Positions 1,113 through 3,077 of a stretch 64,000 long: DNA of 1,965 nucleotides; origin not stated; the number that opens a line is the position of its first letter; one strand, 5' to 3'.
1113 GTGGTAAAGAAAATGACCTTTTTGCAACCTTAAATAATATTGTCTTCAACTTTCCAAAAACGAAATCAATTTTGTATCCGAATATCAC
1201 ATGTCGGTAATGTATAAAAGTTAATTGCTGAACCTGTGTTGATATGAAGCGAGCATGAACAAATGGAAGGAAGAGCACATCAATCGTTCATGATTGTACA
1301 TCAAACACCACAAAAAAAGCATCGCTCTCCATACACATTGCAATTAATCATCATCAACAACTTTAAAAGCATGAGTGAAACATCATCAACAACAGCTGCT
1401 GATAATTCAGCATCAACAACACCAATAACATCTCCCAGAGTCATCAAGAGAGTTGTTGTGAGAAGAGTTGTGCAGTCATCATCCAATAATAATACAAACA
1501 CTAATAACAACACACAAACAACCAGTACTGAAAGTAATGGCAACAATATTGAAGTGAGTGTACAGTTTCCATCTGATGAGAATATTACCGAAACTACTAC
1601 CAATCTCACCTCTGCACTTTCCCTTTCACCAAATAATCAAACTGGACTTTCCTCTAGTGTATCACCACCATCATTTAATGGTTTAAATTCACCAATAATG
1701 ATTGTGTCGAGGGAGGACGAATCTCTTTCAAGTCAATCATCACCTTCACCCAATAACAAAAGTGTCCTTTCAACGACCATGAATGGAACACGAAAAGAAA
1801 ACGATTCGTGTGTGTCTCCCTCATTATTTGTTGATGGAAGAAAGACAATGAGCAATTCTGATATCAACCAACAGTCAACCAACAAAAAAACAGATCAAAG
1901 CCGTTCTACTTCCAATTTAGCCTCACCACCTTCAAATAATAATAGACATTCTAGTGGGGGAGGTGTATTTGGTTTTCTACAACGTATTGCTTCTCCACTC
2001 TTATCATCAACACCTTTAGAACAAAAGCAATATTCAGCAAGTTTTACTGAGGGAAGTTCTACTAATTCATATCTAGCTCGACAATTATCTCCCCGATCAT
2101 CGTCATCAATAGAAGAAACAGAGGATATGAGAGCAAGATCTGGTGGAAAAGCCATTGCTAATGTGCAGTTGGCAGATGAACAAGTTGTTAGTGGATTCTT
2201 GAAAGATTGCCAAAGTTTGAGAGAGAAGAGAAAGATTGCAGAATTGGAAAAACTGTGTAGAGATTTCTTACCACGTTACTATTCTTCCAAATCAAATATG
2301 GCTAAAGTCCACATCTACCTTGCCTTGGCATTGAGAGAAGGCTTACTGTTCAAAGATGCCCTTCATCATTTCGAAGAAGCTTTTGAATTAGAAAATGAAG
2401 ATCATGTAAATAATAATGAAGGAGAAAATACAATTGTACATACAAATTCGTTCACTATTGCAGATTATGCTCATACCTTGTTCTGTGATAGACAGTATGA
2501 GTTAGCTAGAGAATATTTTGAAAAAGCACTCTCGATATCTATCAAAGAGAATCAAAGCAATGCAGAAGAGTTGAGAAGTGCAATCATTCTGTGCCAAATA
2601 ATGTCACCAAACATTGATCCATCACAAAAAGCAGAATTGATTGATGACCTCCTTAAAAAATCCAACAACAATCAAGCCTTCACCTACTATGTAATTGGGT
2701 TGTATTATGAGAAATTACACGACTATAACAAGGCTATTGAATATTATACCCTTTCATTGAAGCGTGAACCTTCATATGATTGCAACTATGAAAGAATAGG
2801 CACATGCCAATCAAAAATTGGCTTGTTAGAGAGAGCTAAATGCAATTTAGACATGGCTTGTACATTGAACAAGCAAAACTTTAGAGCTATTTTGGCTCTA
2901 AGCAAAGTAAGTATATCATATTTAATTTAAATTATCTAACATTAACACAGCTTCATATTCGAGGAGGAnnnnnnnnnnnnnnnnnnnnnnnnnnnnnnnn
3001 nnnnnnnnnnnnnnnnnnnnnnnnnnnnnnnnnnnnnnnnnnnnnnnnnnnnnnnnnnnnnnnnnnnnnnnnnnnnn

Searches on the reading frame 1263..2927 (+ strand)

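Call 73: search_protein_families(library=pfam, proteins=[window:1263-2927:+], max_evalue=0.001)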
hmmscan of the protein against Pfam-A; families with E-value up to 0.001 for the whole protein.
window:1263-2927:+ (555 aa): 6 families
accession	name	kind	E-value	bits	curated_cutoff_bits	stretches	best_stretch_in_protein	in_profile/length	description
PF07719.23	TPR_2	-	1.3e-10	40.9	27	1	472-504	1-33/34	Tetratricopeptide repeat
PF00515.34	TPR_1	-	8.9e-10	38.4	27.8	1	472-505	1-34/34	Tetratricopeptide repeat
PF13424.12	TPR_12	-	2.1e-09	37.9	30.1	0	465-500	38-73/77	Tetratricopeptide repeat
PF13181.12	TPR_8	-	9e-07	29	25.7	1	475-504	4-33/34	Tetratricopeptide repeat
PF13428.12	TPR_14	-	0.00018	22.3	23.5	0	401-424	6-29/44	Tetratricopeptide repeat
PF25063.1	ARM_TT21_C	-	0.00028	21.3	35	0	329-498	3-155/209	Tetratricopeptide repeat protein 21 C-terminal ARM domain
